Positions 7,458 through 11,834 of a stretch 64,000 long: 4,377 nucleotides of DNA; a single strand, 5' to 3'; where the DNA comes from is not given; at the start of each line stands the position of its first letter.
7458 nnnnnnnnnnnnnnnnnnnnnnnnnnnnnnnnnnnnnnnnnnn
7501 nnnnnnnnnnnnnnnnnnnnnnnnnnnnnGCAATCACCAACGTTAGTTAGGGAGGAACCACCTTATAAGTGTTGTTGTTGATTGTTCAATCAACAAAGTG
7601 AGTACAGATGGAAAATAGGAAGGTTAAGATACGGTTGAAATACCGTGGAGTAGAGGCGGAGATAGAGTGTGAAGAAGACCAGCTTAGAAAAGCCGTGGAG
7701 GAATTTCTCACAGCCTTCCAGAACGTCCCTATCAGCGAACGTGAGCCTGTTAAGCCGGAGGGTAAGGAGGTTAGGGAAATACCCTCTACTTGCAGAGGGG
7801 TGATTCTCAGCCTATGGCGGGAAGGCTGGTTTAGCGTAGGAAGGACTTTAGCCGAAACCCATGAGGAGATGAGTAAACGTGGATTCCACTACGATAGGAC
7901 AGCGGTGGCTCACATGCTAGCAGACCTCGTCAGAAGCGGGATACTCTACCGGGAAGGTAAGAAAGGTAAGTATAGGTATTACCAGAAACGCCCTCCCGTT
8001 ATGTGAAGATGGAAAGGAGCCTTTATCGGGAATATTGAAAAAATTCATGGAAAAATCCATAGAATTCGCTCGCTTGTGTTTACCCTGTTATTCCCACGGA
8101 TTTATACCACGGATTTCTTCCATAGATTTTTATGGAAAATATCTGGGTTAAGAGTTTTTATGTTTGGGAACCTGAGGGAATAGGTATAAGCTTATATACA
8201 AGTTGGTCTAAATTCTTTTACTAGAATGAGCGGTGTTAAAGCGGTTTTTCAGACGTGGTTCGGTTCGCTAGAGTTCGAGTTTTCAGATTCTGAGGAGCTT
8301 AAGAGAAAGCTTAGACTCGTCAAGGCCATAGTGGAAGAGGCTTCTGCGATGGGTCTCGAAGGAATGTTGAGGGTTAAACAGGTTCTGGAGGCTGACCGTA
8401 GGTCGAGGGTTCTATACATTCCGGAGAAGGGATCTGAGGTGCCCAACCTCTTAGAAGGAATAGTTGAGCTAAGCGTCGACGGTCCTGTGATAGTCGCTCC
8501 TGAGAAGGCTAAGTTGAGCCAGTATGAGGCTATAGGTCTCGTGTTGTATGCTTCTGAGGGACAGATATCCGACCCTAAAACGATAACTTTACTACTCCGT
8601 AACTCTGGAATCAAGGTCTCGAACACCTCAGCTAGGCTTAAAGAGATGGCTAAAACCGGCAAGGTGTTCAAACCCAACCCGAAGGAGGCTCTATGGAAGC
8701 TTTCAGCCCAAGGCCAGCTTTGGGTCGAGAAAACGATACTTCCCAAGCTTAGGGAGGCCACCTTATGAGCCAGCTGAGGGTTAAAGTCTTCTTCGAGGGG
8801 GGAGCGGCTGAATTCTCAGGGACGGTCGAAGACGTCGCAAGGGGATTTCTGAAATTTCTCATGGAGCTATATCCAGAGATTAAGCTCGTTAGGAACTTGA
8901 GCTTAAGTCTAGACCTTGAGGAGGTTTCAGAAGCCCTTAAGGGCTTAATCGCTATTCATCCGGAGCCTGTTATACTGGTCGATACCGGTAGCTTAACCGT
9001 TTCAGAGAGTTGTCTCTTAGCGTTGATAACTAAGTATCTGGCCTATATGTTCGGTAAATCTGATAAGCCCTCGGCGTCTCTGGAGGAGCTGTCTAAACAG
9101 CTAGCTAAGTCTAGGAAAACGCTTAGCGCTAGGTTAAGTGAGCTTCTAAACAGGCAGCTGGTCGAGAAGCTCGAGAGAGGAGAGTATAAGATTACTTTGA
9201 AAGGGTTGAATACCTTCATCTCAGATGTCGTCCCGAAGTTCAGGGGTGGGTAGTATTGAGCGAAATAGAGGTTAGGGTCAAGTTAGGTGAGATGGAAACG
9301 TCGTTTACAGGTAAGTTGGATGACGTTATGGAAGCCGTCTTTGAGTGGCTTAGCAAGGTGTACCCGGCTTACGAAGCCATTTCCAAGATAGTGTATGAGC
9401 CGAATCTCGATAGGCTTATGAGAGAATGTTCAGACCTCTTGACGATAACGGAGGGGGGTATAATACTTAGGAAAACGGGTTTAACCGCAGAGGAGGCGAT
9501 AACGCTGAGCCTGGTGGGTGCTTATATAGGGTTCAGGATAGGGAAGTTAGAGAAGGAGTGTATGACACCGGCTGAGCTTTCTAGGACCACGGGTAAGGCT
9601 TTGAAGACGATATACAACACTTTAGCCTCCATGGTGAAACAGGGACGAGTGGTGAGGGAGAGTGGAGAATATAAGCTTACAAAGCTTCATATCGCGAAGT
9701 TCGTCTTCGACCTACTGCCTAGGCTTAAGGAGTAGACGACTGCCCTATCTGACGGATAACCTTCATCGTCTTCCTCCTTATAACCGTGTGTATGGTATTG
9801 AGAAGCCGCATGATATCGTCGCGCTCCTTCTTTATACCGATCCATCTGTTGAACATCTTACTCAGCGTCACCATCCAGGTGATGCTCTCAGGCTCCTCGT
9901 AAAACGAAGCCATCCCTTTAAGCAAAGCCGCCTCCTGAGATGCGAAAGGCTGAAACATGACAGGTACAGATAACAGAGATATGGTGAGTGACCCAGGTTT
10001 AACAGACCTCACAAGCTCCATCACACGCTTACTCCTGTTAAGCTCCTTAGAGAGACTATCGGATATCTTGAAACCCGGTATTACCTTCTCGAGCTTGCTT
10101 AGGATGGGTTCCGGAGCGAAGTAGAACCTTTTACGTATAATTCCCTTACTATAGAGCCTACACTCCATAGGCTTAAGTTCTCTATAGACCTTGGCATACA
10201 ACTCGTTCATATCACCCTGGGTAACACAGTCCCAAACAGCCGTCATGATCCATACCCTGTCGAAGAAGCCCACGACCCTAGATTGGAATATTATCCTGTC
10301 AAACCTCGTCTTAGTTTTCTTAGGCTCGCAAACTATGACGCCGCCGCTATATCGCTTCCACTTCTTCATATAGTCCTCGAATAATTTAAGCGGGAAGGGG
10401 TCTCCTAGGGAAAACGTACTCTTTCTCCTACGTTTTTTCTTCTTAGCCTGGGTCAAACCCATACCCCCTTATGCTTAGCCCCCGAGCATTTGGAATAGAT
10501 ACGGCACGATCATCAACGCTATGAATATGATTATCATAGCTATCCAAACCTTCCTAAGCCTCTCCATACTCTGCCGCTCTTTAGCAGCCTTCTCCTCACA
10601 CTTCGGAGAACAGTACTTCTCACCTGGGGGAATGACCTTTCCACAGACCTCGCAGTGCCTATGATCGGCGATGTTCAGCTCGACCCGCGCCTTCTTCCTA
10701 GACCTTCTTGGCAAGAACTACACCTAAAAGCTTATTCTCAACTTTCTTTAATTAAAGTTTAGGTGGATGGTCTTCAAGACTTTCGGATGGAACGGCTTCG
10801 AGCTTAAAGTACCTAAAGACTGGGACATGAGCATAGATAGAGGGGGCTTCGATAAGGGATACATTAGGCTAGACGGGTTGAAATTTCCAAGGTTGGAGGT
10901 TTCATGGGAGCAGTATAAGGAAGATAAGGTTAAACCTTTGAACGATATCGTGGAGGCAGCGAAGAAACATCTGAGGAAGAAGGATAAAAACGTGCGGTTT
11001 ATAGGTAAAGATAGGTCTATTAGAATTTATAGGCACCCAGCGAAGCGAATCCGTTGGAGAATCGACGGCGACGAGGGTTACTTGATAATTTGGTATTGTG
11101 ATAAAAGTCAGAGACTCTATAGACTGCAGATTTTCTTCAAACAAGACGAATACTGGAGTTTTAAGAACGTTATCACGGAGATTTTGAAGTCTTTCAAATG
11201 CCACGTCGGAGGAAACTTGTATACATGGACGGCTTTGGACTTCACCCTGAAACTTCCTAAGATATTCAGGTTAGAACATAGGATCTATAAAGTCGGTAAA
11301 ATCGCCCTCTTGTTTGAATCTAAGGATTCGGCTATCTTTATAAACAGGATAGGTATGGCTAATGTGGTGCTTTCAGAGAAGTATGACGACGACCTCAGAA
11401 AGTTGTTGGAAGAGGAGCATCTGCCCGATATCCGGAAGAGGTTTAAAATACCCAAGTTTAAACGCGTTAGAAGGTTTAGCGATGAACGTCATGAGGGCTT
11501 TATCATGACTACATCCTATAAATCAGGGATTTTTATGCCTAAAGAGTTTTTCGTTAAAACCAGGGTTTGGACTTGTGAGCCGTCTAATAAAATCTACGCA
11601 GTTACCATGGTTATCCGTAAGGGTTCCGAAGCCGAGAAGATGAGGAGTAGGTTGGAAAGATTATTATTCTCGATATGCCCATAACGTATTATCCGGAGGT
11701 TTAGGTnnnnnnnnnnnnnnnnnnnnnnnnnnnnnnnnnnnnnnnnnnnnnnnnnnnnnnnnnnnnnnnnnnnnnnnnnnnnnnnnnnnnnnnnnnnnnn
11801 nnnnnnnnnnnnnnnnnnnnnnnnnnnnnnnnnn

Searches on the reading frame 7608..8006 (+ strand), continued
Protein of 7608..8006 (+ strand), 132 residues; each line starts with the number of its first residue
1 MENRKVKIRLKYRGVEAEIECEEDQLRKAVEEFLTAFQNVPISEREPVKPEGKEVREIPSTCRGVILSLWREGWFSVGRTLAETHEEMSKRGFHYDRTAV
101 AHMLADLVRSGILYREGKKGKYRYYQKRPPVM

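Call 55: search_protein_families(library=ncbifam, proteins=[L087:1576-2778:-, L087:2-1579:-, L087:3325-4803:-, L087:4831-5763:-, L083:3908-5293:+], max_evalue=0.001)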
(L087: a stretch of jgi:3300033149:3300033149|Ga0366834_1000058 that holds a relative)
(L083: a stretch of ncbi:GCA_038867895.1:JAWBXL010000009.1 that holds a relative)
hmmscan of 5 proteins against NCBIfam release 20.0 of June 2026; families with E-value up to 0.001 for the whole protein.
L087:1576-2778:- (400 aa): 9 families
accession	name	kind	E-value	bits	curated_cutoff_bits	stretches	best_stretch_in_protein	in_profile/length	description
NF041031.1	Mre11_Sulfo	equivalog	1.8e-32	113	500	1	6-312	2-299/374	DNA double-strand break repair protein Mre11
NF041029.1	Mre11_Pyroc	equivalog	5.6e-31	107.8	600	2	5-113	2-108/438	DNA double-strand break repair protein Mre11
NF041030.1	Mre11_Halo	equivalog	1.2e-22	80.5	550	1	7-93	5-91/361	DNA double-strand break repair protein Mre11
TIGR00619.1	sbcd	subfamily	2.8e-15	56.8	77.65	1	7-92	4-89/252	exonuclease subunit SbcD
NF008206.2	PRK10966.1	equivalog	2e-13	50.2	450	1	6-93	3-89/380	exonuclease subunit SbcD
NF041753.2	sbcd_Staph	equivalog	2e-12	46.7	480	1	6-91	3-88/375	exonuclease subunit SbcD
TIGR00583.1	mre11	equivalog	4.5e-11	42.4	434.6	1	9-73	9-72/405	DNA repair protein (mre11)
NF041754.1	sbcd_Bac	equivalog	1.4e-05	24.5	750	0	6-93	3-90/390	exonuclease subunit SbcD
TIGR04123.1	P_estr_lig_assc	hypoth_equivalog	0.00014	21.3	150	1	10-105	27-128/207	ligase-associated DNA damage response endonuclease PdeM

L087:2-1579:- (526 aa): 12 families
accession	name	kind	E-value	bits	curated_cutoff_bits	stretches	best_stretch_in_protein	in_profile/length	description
NF003034.1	PRK03918.1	equivalog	3.4e-41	141.1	700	2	1-350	1-339/878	DNA double-strand break repair ATPase Rad50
NF002572.0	PRK02224.1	equivalog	1.7e-34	119.3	1087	2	1-168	1-165/888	DNA double-strand break repair ATPase Rad50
NF002244.0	PRK01156.1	equivalog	1.3e-33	116.2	847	2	1-298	1-289/895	DNA double-strand break repair ATPase Rad50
NF041034.1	Rad50_Sulf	equivalog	7.2e-33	113.5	1000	1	1-347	1-334/872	DNA double-strand break repair ATPase Rad50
NF041035.1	Rad50_Halo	equivalog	1.9e-29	102.7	1000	2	1-168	1-165/883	DNA double-strand break repair ATPase Rad50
NF053563.1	Rkd4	equivalog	1.4e-21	76.4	860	2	1-164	1-160/747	arcadin-4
NF045487.1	ASRP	equivalog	3.1e-21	75.6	300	1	17-524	8-466/593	archaea-specific SMC-related protein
TIGR00618.1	sbcc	subfamily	1.4e-20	72.9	478.5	1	1-264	1-278/1043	exonuclease subunit SbcC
TIGR02169.1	SMC_prok_A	equivalog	8.3e-10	37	729.4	1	91-354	692-944/1165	chromosome segregation protein SMC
NF045780.1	TrlF_fam_ATP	equivalog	4.5e-09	35.6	350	1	16-453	302-742/944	TrlF family AAA-like ATPase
NF045781.1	Spaf1101_AAA_ATP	equivalog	3.4e-07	29.1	475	1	18-263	338-564/836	Spaf_1101 family AAA-like ATPase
TIGR02168.1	SMC_prok_B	equivalog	2e-06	25.9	567.35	0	376-524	357-504/1181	chromosome segregation protein SMC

L087:3325-4803:- (492 aa): 5 families
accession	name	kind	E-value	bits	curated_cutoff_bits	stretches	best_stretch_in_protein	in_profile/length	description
NF053655.1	CedD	equivalog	1.2e-10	40.8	600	1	132-441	193-502/527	DNA-translocating ATPase CedD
NF042943.1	HerA_antiphage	equivalog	1e-09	37.6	800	1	347-468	413-551/566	anti-phage-associated helicase HerA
NF040937.1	HerA_Thermprot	equivalog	9.1e-06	24.3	800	1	365-470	354-465/487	DNA double-strand break repair helicase HerA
NF040819.1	helicase_HerA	equivalog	3.8e-05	22.4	970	0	362-469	404-517/561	DNA double-strand break repair helicase HerA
NF045975.1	VirB4_plasma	equivalog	0.00056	17.7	590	1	126-206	479-563/894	Mbov_0397 family ICE element conjugal transfer ATPase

L087:4831-5763:- (310 aa): 0 families

L083:3908-5293:+ (461 aa): 33 families (the best 25 are shown)
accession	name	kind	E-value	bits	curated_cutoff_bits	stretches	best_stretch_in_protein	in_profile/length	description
TIGR01241.2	FtsH_fam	equivalog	2.6e-09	36.4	600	1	66-105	193-230/598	ATP-dependent zinc metalloprotease FtsH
TIGR00635.1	ruvB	equivalog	4.9e-09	35.6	299.05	1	44-97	6-59/305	Holliday junction branch migration DNA helicase RuvB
TIGR02397.1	dnaX_nterm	equivalog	1.4e-08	34.4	250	1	298-453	120-258/355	DNA polymerase III subunit gamma/tau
NF000868.0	PRK00080.1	equivalog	1.9e-08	33.6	282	1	42-96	25-79/330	Holliday junction branch migration DNA helicase RuvB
NF005171.0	PRK06645.1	equivalog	3.7e-08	32.3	614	1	298-453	133-274/509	DNA polymerase III subunits gamma and tau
NF011523.0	PRK14962.1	equivalog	6.9e-08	31.7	576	1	297-405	119-215/474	DNA polymerase III subunits gamma and tau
NF011514.0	PRK14953.1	equivalog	4.7e-07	29.1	536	1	298-448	122-258/488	DNA polymerase III subunits gamma and tau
TIGR02928.1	TIGR02928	subfamily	5.1e-07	28.9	181.3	0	366-434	201-273/366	orc1/cdc6 family replication initiation protein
TIGR01243.1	CDC48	subfamily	5.9e-07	28.2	802.65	1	64-114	208-531/733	CDC48 family AAA ATPase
NF011522.0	PRK14961.1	equivalog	6.1e-07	28.6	562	1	297-436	121-244/363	DNA polymerase III subunits gamma and tau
NF001679.0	PRK00440.1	equivalog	2.2e-06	27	303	0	70-93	41-64/322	replication factor C small subunit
NF008004.0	PRK10733.1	equivalog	2.6e-06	25.7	1008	1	59-107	176-222/644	ATP-dependent zinc metalloprotease FtsH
NF004046.1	PRK05563.1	equivalog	8.9e-06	24.9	400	0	298-407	121-218/567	DNA polymerase III subunit gamma/tau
TIGR03689.1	pup_AAA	equivalog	1.2e-05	24.3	504.75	1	66-118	214-264/512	proteasome ATPase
NF003069.1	PRK03992.1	subfamily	1.5e-05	24.3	500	1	64-106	161-201/379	proteasome-activating nucleotidase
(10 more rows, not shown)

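Call 67: predict_structure(alignment_id=A4)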
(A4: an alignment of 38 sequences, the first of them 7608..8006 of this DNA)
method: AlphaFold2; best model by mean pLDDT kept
length: 132 residues; sequences in the alignment: 38
mean_pLDDT: 76.3   pTM: 0.52
mean pLDDT of the five models: 76.3, 75.4, 75.1, 73.8, 72.8
residues with pLDDT >= 90: 40; 70-90: 54; 50-70: 21; < 50: 17
segments of 3 or more residues with pLDDT < 50: 43-56
pLDDT, mean of each block of 10 residues (from residue 1): 65 70 74 68 45 49 89 90 92 90 92 87 83 56
secondary structure, 60 per line:
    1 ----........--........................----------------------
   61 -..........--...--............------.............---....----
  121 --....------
elements in order: E5-12 E15-22 H23-38 H62-71 H81-90 H97-109 E113-116 E123-126

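Call 72: find_related_loci(query=A4, collection=viral_contigs, flank=5000)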
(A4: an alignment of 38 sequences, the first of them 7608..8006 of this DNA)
Query A4 (132 aa) in viral_contigs; peptide patterns used: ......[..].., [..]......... (x = any residue, [..] = any of these).
38 stretches matched a pattern, but none encodes a relative of the query by tblastn (E <= 1e-3).

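Call 74: fold_search(model_id=the predicted structure, library=pdb)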
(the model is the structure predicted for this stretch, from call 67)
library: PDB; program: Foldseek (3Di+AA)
matches with E <= 10: 837; with E <= 0.001: 0
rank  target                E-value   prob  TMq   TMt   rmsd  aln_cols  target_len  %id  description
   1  5nhk_B                1.5e-02  1.00  0.47  0.47   7.0        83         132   18  Structure of Ferric uptake regulator from francisella tularensis with Iron (released 2018-05-16)
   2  5nhk_A                2.5e-02  1.00  0.47  0.47   8.4        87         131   15  Structure of Ferric uptake regulator from francisella tularensis with Iron (released 2018-05-16)
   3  2dqr_B                2.9e-02  0.98  0.34  0.39   5.5        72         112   21  Crystal structure of the replication terminator protein mutant RTP.E39K.R42Q (released 2007-05-29)
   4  6h1c_A                3.1e-02  1.00  0.46  0.46   2.1        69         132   13  Structure of Ferric uptake regulator from Pseudomonas aeruginosa with manganese. (released 2019-07-31)
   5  2mh2_MODEL_1_A        3.1e-02  1.00  0.43  0.83   1.9        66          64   17  Structural insights into the DNA recognition and protein interaction domains reveal fundamental homologous DNA (released 2014-04-16)
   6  3cuq_A                3.3e-02  0.96  0.38  0.24  12.4       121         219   16  Integrated structural and functional model of the human ESCRT-II complex (released 2008-11-04)
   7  2o03                  3.7e-02  1.00  0.45  0.46   3.0        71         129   22  Crystal structure of FurB from M. tuberculosis- a Zinc uptake regulator (released 2007-02-13)
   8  5nbc_A                3.9e-02  1.00  0.47  0.48   6.8        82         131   18  Structure of Prokaryotic Transcription Factors (released 2018-05-16)
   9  2zme_A                3.9e-02  0.93  0.37  0.24  12.3       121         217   16  Integrated structural and functional model of the human ESCRT-II complex (released 2008-11-04)
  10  5nbc_B                4.2e-02  1.00  0.47  0.48   1.7        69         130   17  Structure of Prokaryotic Transcription Factors (released 2018-05-16)
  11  6o8k                  4.2e-02  0.99  0.39  0.53  10.0       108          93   17  Crystal Structure of apo and reduced Sulfide-responsive transcriptional repressor (SqrR) from Rhodobacter capsulatus. (released 2020-04-01)
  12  2w57_A                4.4e-02  1.00  0.46  0.47   2.0        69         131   17  Crystal structure of the Vibrio cholerae ferric uptake regulator (Fur) reveals structural rearrangement of the DNA-bin (released 2009-01-20)
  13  6h1c_B                4.7e-02  1.00  0.47  0.46   3.2        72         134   12  Structure of Ferric uptake regulator from Pseudomonas aeruginosa with manganese. (released 2019-07-31)
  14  1qbj_B                4.7e-02  1.00  0.38  0.71   2.4        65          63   18  CRYSTAL STRUCTURE OF THE ZALPHA Z-DNA COMPLEX (released 1999-07-02)
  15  2dk8_MODEL_1_A        4.7e-02  0.99  0.41  0.62  13.5        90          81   18  Solution structure of rpc34 subunit in RNA polymerase III from mouse (released 2006-10-06)
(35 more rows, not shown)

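Call 77: find_related_loci(query=A5, collection=metagenome_contigs, flank=10000)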
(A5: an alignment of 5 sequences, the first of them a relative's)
Query A5 (492 aa) in metagenome_contigs; peptide patterns used: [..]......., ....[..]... (x = any residue, [..] = any of these).
600 stretches matched a pattern (row limit reached: there are more); 538 encode a relative of the query (tblastn E <= 1e-3); the best 80 are kept; 80 distinct loci.
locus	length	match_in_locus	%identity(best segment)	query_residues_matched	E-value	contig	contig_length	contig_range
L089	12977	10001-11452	72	1-483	0e+0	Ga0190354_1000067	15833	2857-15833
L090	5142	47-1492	71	1-481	0e+0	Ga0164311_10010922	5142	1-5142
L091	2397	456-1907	70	1-484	0e+0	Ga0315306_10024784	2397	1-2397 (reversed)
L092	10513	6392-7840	69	1-484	0e+0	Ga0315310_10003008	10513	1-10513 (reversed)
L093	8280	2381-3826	69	1-481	0e+0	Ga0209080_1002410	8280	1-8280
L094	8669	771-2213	69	1-482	0e+0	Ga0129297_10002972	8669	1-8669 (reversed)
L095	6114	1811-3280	67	1-491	0e+0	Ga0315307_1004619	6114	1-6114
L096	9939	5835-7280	69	1-481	0e+0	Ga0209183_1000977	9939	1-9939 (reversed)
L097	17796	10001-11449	68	1-484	0e+0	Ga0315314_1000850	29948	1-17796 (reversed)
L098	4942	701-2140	69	1-481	0e+0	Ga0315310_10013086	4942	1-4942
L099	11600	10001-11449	68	1-484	0e+0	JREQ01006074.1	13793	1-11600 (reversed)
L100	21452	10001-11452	67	1-485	0e+0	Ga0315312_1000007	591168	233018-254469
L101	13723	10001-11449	67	1-484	0e+0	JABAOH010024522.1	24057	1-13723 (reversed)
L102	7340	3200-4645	67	1-481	0e+0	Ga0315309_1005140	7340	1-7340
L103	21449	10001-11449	66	1-484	0e+0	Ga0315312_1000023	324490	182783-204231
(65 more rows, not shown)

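Call 92: search_solved_structures(query=A5, max_evalue=0.001, show_alignments=0)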
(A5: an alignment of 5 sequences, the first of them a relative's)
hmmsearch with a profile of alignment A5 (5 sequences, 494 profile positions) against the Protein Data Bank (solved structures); distinct sequences matched with E-value up to 0.001: 6.
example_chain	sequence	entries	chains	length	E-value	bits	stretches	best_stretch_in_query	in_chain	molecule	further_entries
4d2i_A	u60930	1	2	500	8.4e-12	47.6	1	136-469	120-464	HERA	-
9x1l_A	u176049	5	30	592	9.2e-11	44.2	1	74-208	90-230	DNA helicase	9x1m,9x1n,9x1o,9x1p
8j4u_M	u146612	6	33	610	1.6e-07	33.4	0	325-466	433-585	Nucleoside triphosphate hydrolase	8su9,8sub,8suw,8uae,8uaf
9c1m_M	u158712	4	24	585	6.4e-06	28.2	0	337-466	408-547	ATP-binding protein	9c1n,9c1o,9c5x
8wet_A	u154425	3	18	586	1.6e-05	26.8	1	313-429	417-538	TdpA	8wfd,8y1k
8wiv_A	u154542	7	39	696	3.9e-05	25.6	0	359-457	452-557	Helicase HerA central domain-containing protein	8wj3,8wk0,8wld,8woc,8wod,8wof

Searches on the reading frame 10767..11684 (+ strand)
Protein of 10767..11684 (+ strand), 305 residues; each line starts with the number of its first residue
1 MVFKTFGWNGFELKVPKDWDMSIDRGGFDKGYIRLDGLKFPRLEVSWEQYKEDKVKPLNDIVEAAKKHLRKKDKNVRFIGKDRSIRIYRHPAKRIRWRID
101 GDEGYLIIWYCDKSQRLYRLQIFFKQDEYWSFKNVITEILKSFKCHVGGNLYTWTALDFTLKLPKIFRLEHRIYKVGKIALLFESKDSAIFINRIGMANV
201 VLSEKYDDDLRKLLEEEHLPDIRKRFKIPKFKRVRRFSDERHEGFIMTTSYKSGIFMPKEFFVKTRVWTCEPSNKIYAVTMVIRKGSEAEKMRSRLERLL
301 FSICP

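Call 3: search_protein_families(library=pfam, proteins=[window:10767-11684:+], max_evalue=0.01)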
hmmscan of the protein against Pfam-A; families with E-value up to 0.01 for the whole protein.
window:10767-11684:+ (305 aa): 1 family
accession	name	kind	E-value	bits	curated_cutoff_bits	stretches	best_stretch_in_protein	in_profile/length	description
PF18933.6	PsbP_2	-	0.0096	16.4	27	0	4-144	45-183/184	PsbP-like protein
